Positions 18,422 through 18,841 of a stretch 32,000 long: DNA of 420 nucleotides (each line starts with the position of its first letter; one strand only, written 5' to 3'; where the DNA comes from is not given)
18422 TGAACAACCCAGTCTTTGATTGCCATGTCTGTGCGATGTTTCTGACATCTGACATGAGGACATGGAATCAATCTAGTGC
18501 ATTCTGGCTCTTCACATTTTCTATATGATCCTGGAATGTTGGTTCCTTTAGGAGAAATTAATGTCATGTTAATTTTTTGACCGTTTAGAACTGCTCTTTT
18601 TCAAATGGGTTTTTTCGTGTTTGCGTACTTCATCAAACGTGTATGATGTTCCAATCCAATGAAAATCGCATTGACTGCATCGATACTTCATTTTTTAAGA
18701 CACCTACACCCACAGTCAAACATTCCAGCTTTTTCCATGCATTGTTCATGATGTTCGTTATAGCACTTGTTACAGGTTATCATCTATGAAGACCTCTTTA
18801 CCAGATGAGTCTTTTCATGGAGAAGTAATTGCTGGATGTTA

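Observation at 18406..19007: Five-gene operon of 31-53 aa Cys/His miniproteins with overlapping or abutting stops and starts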

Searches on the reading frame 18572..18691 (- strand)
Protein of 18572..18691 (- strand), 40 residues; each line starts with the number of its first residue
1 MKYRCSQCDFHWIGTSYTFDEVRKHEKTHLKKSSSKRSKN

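Call 6: search_protein_families(library=pfam, max_evalue=1, proteins=[window:18572-18691:-])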
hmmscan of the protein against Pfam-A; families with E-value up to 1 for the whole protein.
seq(40 aa): 2 families
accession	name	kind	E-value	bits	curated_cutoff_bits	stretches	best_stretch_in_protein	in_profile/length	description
PF13909.12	zf-H2C2_5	-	0.039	14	27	1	3-10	1-8/26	C2H2-type zinc-finger domain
PF13465.12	zf-H2C2_2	-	0.9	10.5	40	0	22-33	2-13/26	Zinc-finger double domain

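Call 7: search_protein_families(library=ncbifam, max_evalue=1, proteins=[window:18572-18691:-])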
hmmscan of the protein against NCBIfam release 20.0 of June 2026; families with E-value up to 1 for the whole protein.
seq(40 aa): 1 family
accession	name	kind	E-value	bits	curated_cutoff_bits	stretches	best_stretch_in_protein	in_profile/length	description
NF003058.0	PRK03976.1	equivalog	0.0071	16.3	87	1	3-32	55-85/91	50S ribosomal protein L37ae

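Call 10: find_homologous_proteins(query=A1, max_evalue=1)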
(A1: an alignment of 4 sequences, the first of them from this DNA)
Query A1 (4 sequences) (40 aa, profile of the alignment): 19 proteins with E <= 1 among 19 candidates.
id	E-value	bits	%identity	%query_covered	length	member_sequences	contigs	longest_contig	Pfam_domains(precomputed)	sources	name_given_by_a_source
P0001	6.6e-18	82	57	88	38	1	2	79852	-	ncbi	-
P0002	8.1e-17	78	81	90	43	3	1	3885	-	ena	-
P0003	9.2e-17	78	76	95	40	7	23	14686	-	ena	-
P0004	1.3e-16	78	91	83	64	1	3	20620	-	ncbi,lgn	-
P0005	3.8e-16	76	81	90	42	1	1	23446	-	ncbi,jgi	-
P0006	4.4e-16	76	72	90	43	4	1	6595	-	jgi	-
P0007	7.7e-16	75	90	78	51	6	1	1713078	-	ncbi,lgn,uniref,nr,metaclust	ncbi:hypothetical protein [Nitrosopumilus piranensis]|uniref:Uncharacterized protein n=1 Tax=Nitroso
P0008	8.4e-16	75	64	90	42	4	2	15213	-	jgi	jgi:hypothetical protein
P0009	1.1e-15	75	81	78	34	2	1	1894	-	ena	-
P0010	1.6e-15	74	65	100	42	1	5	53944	-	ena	-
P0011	2.0e-15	74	79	98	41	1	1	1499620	-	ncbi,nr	ncbi:hypothetical protein [Candidatus Nitrosopumilus sp. SW]|nr:hypothetical protein [Candidatus Nit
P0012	4.1e-15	73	74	85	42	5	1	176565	-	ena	-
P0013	4.7e-15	73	71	85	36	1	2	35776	-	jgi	jgi:hypothetical protein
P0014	5.0e-15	73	63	80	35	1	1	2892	-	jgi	-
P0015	7.5e-15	72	76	95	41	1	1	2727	-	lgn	-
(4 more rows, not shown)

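Call 12: find_encoding_contigs(protein=P0001, flank=10000, max_places=4)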
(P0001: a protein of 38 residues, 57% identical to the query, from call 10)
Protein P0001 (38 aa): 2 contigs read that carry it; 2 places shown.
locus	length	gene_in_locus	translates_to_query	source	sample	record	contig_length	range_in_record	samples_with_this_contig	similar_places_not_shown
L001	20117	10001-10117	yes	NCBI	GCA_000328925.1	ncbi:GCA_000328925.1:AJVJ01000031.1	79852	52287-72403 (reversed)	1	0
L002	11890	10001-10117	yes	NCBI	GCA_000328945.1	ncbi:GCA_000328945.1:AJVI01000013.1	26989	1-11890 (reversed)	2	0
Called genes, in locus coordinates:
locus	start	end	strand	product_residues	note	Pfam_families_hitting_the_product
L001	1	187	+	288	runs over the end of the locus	PF13489:Methyltransf_23 (weak), PF13847:Methyltransf_31 (weak), PF08241:Methyltransf_11, PF08242:Methyltransf_12 (weak), PF13649:Methyltransf_25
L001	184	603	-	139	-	PF13473:Cupredoxin_1 (weak)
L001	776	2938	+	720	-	PF01071:GARS_A (faint), PF02655:ATP-grasp_3, PF02786:CPSase_L_D2 (weak), PF07478:Dala_Dala_lig_C, PF08443:RimK (faint), PF13535:ATP-grasp_4, PF01546:Peptidase_M20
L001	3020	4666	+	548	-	PF01544:CorA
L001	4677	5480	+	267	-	PF00520:Ion_trans, PF07885:Ion_trans_2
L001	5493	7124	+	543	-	PF01019:G_glu_transpept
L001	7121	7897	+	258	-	PF05013:FGase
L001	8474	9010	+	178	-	-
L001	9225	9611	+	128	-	PF20364:DUF6659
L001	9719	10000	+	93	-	PF01918:Alba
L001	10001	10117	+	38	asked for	-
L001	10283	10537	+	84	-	-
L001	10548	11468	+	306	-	PF08271:Zn_Ribbon_TF, PF00382:TFIIB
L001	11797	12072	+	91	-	-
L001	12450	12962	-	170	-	-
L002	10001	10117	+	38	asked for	-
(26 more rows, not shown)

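Call 13: find_encoding_contigs(protein=window:18572-18691:-, flank=6000, max_places=6)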
Protein seq(40 aa) (40 aa): no gene with exactly this product is on record in the collection.
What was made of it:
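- Tried and rejected: An exact look-up of ORF4 in public gene calls found it is not on record (call 13).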

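Call 16: find_related_loci(query=A3, collection=genome_contigs, flank=3000)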
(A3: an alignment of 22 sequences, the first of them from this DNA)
Query A3 (40 aa) in genome_contigs; peptide patterns used: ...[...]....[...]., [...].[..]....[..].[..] (x = any residue, [..] = any of these).
137 stretches matched a pattern; 89 encode a relative of the query (tblastn E <= 1e-3); the best 80 are kept; 80 distinct loci.
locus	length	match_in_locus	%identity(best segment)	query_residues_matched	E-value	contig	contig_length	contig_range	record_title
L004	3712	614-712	91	1-33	3e-18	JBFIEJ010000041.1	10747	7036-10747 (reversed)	MAG: Nitrosopumilus sp. isolate Mix_sand11.2021.09.D.78 k141_2978510_length_10747_cov_22.8541, whole genome shotgun sequ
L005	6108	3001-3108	81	1-36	3e-17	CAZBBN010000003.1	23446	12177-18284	MAG TPA_asm: uncultured Nitrosopumilaceae archaeon isolate SRP216583_co1_260 genome assembly, contig: NODE_1615_length_2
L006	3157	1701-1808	78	1-36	2e-16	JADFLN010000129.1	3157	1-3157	MAG: Thaumarchaeota archaeon isolate B52T3L11 B52T3L11_NODE22497, whole genome shotgun sequence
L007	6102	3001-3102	79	1-34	2e-16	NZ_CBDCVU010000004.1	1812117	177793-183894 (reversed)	MAG: Nitrosopumilus sp. isolate d0d8156c-2fb4-46ba-bb7a-8f569bbeb246 contig_4, whole genome shotgun sequence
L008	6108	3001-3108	75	1-36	7e-16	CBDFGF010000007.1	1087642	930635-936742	MAG: Nitrosopumilus sp. isolate a36a2841-119c-4c6a-b68b-3669e44482b6 genome assembly, contig: contig_7, whole genome sho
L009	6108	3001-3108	75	1-36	7e-16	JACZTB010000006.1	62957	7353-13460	MAG: Thaumarchaeota archaeon isolate B12T1B11 B12T1B11_NODE82, whole genome shotgun sequence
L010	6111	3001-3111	76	1-37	8e-16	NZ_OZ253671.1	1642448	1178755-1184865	MAG: Nitrosopumilus sp. isolate a7174fe6-efbc-48e7-936d-e4c6e82819a1 chromosome 1, complete sequence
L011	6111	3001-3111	76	1-37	1e-15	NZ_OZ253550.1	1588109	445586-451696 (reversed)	MAG: Nitrosopumilus sp. isolate b6ab8db1-e288-4189-af5a-9604fbca7118 chromosome 1, complete sequence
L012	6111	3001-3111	73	1-37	1e-15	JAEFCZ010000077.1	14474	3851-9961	MAG: Nitrosopumilus sp. isolate PfA contig-70_257_length_14475_read-count_2566066, whole genome shotgun sequence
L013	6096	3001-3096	78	1-32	2e-15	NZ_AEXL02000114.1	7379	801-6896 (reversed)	Candidatus Nitrosopumilus salarius BD31 contig00154, whole genome shotgun sequence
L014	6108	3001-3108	72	3-38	4e-15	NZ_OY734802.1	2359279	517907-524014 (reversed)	MAG: Nitrosopumilus sp. isolate 9424c9fb-5f1c-4746-b453-2997914b57fc chromosome 1, complete sequence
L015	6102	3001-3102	74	1-34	5e-15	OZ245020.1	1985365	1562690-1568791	MAG: Nitrosarchaeum sp. isolate 551d757b-9719-43ce-af74-18e6fc1aa08f genome assembly, chromosome: 1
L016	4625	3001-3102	76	1-34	6e-15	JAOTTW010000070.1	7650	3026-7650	MAG: Nitrosopumilus sp. isolate 13_July_SF_Bin33 13_July_SF_Bin33_scaffold_4321_c1, whole genome shotgun sequence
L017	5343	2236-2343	72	1-36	8e-15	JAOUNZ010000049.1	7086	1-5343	MAG: Nitrosopumilus sp. isolate 8_1_May_SF_Bin9 8_1_May_SF_Bin9_scaffold_16310_c1, whole genome shotgun sequence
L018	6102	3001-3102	74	1-34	1e-14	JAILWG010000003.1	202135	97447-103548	MAG: Nitrosopumilus sp. isolate ECS24A2 ECS24A2_3, whole genome shotgun sequence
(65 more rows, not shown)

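Call 21: predict_structure(alignment_id=A3)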
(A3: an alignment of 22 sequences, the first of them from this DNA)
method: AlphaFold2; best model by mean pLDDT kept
length: 40 residues; sequences in the alignment: 22
mean_pLDDT: 79.4   pTM: 0.48
mean pLDDT of the five models: 79.4, 77.2, 75.5, 74.5, 73.1
residues with pLDDT >= 90: 3; 70-90: 29; 50-70: 7; < 50: 1
segments of 3 or more residues with pLDDT < 50: none
pLDDT, mean of each block of 10 residues (from residue 1): 86 82 88 62
secondary structure, 60 per line:
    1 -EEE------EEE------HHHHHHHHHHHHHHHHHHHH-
elements in order: E2-4 E11-13 H20-39
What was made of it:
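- On Classical C2H2 zinc finger (PF00096 / PS00028): The AF2 model (pLDDT 79) has strands 2-4 and 11-13 and helix 20-39 (call 21).
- The AF2 model has pLDDT 79 with strands 2-4 and 11-13 and helix 20-39 (call 21).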

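Call 24: search_solved_structures(query=A3, max_evalue=10, show_alignments=3)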
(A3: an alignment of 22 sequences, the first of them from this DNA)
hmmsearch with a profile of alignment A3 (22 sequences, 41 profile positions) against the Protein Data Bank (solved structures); distinct sequences matched with E-value up to 10: 12.
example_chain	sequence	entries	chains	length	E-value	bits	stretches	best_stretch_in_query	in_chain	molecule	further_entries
3a43_A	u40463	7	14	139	0.51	13.1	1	3-26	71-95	Hydrogenase nickel incorporation protein hypA | Probable hydrogenase nickel incorporation protein HypA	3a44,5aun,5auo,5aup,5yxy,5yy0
3g4s_Z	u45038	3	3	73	0.53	13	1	3-18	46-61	50S ribosomal protein L37Ae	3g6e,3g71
1s72_Z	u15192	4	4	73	0.53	13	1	3-18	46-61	50S ribosomal protein L37Ae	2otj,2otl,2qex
2en3_A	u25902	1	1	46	0.65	12.8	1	3-28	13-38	Zinc finger protein 95 homolog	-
1vq4_Z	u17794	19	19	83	0.66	12.7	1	3-18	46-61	50S ribosomal protein L37Ae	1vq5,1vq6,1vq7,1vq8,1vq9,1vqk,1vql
3cpw_Y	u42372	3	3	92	0.75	12.5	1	3-18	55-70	50S ribosomal protein L37Ae | RPL37AE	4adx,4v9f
2qa4_Z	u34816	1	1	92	0.76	12.5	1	3-18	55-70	50S ribosomal protein L37Ae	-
6w1s_E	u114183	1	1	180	1.1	12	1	16-30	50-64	Mediator of RNA polymerase II transcription subunit 8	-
3cc2_Z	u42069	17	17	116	1.1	12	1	3-18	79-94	50S ribosomal protein L37Ae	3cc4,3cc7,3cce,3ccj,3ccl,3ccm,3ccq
7emf_H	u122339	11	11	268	2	11.2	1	16-30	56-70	Isoform 2 of Mediator of RNA polymerase II transcription subunit 8 | Mediator of RNA polymerase II transcription subunit 8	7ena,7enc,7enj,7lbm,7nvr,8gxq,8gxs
8t1i_E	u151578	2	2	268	2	11.2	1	16-30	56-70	Mediator of RNA polymerase II transcription subunit 8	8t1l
3skx_A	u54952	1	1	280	2.1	11.2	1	14-37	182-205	Copper-exporting P-type ATPase B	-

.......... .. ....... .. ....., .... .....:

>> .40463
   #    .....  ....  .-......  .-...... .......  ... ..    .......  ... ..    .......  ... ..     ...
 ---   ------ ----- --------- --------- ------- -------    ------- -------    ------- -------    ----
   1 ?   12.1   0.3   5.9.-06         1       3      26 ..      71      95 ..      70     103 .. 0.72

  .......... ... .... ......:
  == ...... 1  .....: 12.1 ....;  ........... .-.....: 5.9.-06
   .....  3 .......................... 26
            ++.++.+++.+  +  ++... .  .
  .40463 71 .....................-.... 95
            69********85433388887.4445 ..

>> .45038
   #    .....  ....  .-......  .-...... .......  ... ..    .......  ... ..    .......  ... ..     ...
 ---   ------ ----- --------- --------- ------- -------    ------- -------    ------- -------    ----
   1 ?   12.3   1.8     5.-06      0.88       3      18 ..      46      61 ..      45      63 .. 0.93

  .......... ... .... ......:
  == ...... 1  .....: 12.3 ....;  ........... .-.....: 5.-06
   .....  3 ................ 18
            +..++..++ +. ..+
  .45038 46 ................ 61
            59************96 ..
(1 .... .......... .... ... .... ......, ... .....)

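Call 29: fold_search(model_id=the predicted structure, library=pdb)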
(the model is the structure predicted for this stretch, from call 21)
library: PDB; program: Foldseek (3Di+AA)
matches with E <= 10: 24; with E <= 0.001: 0
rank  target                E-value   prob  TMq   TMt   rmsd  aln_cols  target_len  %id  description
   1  2elp_MODEL_1_A        3.1e+00  0.14  0.46  0.49   2.8        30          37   20  Solution structure of the 13th C2H2 zinc finger of human Zinc finger protein 406 (released 2008-04-01)
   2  4bmj_E                3.6e+00  0.16  0.51  0.37   2.1        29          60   17  Structure of the UBZ1and2 tandem of the ubiquitin-binding adaptor protein TAX1BP1 (released 2013-11-20)
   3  4bmj_K                5.3e+00  0.14  0.52  0.37   2.1        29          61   17  Structure of the UBZ1and2 tandem of the ubiquitin-binding adaptor protein TAX1BP1 (released 2013-11-20)
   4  5yt6_B                5.8e+00  0.15  0.57  0.63   1.9        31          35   19  Crystal structure of TAX1BP1 UBZ2 in complex with mono-ubiquitin (released 2018-07-11)
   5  8w5g_C                5.8e+00  0.02  0.28  0.10  17.1        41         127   17  Cryo-EM structure of Qb-Ab7 (released 2025-02-26)
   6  5aas_MODEL_1_A        6.2e+00  0.12  0.52  0.36   1.9        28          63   18  The selective autophagy receptor TAX1BP1 is required for autophagy- dependent capture of cytosolic Salmonella  (released 2015-09-23)
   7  5af6_F                6.2e+00  0.03  0.27  0.33   3.7        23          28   17  Structure of Lys33-linked diUb bound to Trabid NZF1 (released 2015-03-25)
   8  4bmj_G                7.3e+00  0.10  0.51  0.38   2.2        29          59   17  Structure of the UBZ1and2 tandem of the ubiquitin-binding adaptor protein TAX1BP1 (released 2013-11-20)
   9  7y3l_A                7.3e+00  0.09  0.48  0.36   2.5        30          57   20  Structure of SALL3 ZFC4 bound with 12 bp AT-rich dsDNA (released 2022-10-26)
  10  2nd3_MODEL_1_A        7.3e+00  0.04  0.33  0.34   4.3        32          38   12  Solution structure of the de novo mini protein gEEH_04 (released 2016-09-21)
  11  5af6_H                7.3e+00  0.03  0.26  0.33   2.7        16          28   19  Structure of Lys33-linked diUb bound to Trabid NZF1 (released 2015-03-25)
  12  7y3i_A                7.8e+00  0.09  0.49  0.39   2.5        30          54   20  Structure of DNA bound SALL4 (released 2022-10-26)
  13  8u87_A                7.8e+00  0.04  0.29  0.02   1.8        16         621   31  Structural Basis of Human NOX5 Activation (released 2024-05-01)
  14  9e71_Bc               8.5e+00  0.06  0.27  0.18   1.0        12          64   42  Cryo-EM structure of the Pyrobaculum calidifontis 70S ribosome (released 2024-11-20)
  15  4pjo_L                8.5e+00  0.04  0.40  0.34   3.8        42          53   26  Minimal U1 snRNP (released 2014-12-31)
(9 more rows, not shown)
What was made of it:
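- On Classical C2H2 zinc finger (PF00096 / PS00028): The top Foldseek PDB hits are C2H2 fingers with TM 0.46-0.57, but E-values are above 3 (call 29).
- The top Foldseek matches are C2H2 fingers at TM about 0.5 (call 29).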

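Call 46: find_related_loci(query=A3, collection=viral_contigs, flank=5000)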
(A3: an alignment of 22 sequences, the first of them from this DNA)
Query A3 (40 aa) in viral_contigs; peptide patterns used: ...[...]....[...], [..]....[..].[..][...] (x = any residue, [..] = any of these).
143 stretches matched a pattern; 4 encode a relative of the query (tblastn E <= 1e-3); 4 distinct loci.
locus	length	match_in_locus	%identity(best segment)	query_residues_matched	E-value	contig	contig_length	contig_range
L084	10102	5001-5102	44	1-34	2e-6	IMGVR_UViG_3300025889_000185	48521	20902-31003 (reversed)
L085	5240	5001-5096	44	1-32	4e-6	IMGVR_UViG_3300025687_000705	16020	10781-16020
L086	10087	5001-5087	48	1-29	1e-5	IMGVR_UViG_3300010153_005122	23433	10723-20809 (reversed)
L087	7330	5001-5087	48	1-29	1e-5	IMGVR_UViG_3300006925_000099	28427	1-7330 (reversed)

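Call 49: search_protein_families(library=phrogs, max_evalue=0.01, proteins=[L084:1191-3068:-, L084:5001-5246:+, L086:4977-5255:+, window:18572-18691:-, L084:7947-8807:+])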
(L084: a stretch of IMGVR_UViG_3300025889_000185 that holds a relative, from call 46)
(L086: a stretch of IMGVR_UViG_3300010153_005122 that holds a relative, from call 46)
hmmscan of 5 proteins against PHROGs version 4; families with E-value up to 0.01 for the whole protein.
L084:1191-3068:- (625 aa): 3 families
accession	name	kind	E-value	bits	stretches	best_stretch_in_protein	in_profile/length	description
phrog_18178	-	head and packaging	1.7e-39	136.9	1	51-524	58-559/613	portal protein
phrog_12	-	head and packaging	1.9e-17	64.5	1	132-412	124-339/646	portal protein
phrog_2662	-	head and packaging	1.9e-09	37.6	1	137-405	107-319/717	portal protein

L084:5001-5246:+ (81 aa): 1 family
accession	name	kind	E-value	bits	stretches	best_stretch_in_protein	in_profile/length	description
phrog_28633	-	unknown function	0.005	18.1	1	5-52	26-73/88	-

L086:4977-5255:+ (92 aa): 0 families

seq(40 aa): 0 families

L084:7947-8807:+ (286 aa): 0 families

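Call 50: search_protein_representatives(alignment_id=A3)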
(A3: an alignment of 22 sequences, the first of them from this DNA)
Query: 22 sequences, 41 profile positions. Proteins with E-value up to 0.001 (for the whole library): 67; up to 1e-10: 25; up to 1e-30: 0. The best 67 are listed.
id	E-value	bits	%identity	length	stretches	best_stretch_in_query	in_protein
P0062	6.6e-18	80.0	-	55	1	1-35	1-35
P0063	8.4e-17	76.5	-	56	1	1-39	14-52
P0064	1.0e-16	76.2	-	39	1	1-37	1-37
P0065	6.0e-16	73.7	-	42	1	1-33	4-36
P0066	1.9e-15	72.1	-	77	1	1-35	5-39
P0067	2.1e-15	71.9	-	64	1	1-34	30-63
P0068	3.3e-15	71.3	-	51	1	1-33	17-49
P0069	4.1e-15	71.0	-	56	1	1-33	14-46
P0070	1.0e-14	69.8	-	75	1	1-36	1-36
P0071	1.1e-14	69.7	-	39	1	1-34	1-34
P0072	2.4e-14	68.6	-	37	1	1-34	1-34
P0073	4.3e-14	67.8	-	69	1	1-35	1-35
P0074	8.7e-14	66.8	-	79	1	1-35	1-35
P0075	9.6e-14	66.7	-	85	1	1-39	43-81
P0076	1.9e-13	65.7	-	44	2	1-31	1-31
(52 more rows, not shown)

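Call 77: list_cluster_members(proteins=[P0007, P0011, P0051, P0154, P0142])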
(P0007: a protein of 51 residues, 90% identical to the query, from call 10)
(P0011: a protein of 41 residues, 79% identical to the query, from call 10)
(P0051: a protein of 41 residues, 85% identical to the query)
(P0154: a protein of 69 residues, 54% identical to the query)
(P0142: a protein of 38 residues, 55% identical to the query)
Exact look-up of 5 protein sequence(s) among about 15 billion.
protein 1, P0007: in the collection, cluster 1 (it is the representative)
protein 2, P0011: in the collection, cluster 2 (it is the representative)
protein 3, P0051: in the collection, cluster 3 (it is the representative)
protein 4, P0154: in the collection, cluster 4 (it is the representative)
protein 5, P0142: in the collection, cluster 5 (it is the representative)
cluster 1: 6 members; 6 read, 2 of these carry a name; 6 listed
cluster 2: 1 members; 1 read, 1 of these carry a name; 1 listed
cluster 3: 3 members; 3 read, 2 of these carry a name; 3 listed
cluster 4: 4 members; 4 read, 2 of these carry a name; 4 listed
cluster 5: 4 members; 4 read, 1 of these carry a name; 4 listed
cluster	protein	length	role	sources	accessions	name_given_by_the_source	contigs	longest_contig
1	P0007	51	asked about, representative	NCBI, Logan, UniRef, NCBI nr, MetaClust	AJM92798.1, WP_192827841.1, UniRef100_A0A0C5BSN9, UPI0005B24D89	hypothetical protein [Nitrosopumilus piranensis] | Uncharacterized protein n=1 Tax=Nitrosopumilus piranensis TaxID=1582439 ... | status=active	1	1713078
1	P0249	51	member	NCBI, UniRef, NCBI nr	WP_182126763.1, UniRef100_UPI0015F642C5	hypothetical protein [Nitrosopumilus sp. b2] | hypothetical protein n=1 Tax=Nitrosopumilus sp. b2 TaxID=2109908 RepID=UPI0015F642C5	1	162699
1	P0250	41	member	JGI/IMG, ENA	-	-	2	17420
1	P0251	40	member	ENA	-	-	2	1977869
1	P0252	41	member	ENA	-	-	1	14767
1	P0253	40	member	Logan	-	-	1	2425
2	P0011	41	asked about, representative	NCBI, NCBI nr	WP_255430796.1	hypothetical protein [Candidatus Nitrosopumilus sp. SW]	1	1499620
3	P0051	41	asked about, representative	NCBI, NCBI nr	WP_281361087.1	hypothetical protein [Nitrosopumilus cobalaminigenes]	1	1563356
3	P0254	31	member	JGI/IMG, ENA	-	hypothetical protein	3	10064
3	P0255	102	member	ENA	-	-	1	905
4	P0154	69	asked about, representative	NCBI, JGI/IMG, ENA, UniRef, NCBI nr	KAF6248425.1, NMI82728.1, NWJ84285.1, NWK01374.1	MAG: hypothetical protein EX284_06375 [Candidatus Nitrosopumilus sp. MTA1] | Uncharacterized protein n=1 Tax=Marine Group I thaumarchaeote TaxID=2511932 ... | MAG: hypothetical protein DSN69_08145 [Nitrosopumilus sp. YT1]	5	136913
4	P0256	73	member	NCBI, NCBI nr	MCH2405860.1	MAG: hypothetical protein MK200_06675 [Nitrosopumilus sp.] | hypothetical protein [Nitrosopumilus sp.]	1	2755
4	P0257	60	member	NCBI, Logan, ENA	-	-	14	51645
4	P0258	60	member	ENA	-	-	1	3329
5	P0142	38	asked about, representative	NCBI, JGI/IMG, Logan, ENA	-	hypothetical protein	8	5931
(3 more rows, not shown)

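Call 78: find_encoding_contigs(protein=P0007, flank=5000, max_places=2)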
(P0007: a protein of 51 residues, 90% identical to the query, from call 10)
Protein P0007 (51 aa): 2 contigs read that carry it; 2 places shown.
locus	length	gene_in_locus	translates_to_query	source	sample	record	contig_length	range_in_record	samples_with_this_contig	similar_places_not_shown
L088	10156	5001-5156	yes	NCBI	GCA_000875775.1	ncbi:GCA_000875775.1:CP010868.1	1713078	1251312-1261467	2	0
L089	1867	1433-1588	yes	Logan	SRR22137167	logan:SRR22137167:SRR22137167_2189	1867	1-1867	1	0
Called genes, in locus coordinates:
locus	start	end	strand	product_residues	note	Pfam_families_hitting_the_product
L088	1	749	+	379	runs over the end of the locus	PF23914:TPR_CcmH_CycH (weak), PF12895:ANAPC3 (weak), PF13414:TPR_11, PF14559:TPR_19, PF13371:TPR_9 (weak), PF00515:TPR_1, PF07719:TPR_2 (weak), PF13431:TPR_17 (weak), +6 more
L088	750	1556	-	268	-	PF00581:Rhodanese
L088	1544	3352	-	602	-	PF03460:NIR_SIR_ferr, PF01077:NIR_SIR, PF03460:NIR_SIR_ferr, PF01077:NIR_SIR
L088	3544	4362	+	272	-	PF01946:Thi4, PF00890:FAD_binding_2 (weak), PF01266:DAO (weak), PF01494:FAD_binding_3 (weak), PF03486:HI0933_like (weak), PF07992:Pyr_redox_2, PF12831:FAD_oxidored, PF13450:NAD_binding_8, +1 more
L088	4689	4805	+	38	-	-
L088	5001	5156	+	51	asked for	-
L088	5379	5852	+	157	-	-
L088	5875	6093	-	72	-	-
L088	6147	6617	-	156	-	PF00582:Usp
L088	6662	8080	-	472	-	PF00939:Na_sulph_symp, PF03600:CitMHS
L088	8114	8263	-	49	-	-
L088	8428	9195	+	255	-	PF20565:DUF6775, PF22529:DUF7001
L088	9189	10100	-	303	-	PF00056:Ldh_1_N, PF02056:Glyco_hydro_4 (weak), PF02866:Ldh_1_C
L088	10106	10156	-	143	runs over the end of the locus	PF00582:Usp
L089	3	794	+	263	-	?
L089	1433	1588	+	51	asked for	-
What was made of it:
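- The loci are orthologous sets rather than independent samples, and the N. piranensis module has no TFB nearby (call 78).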
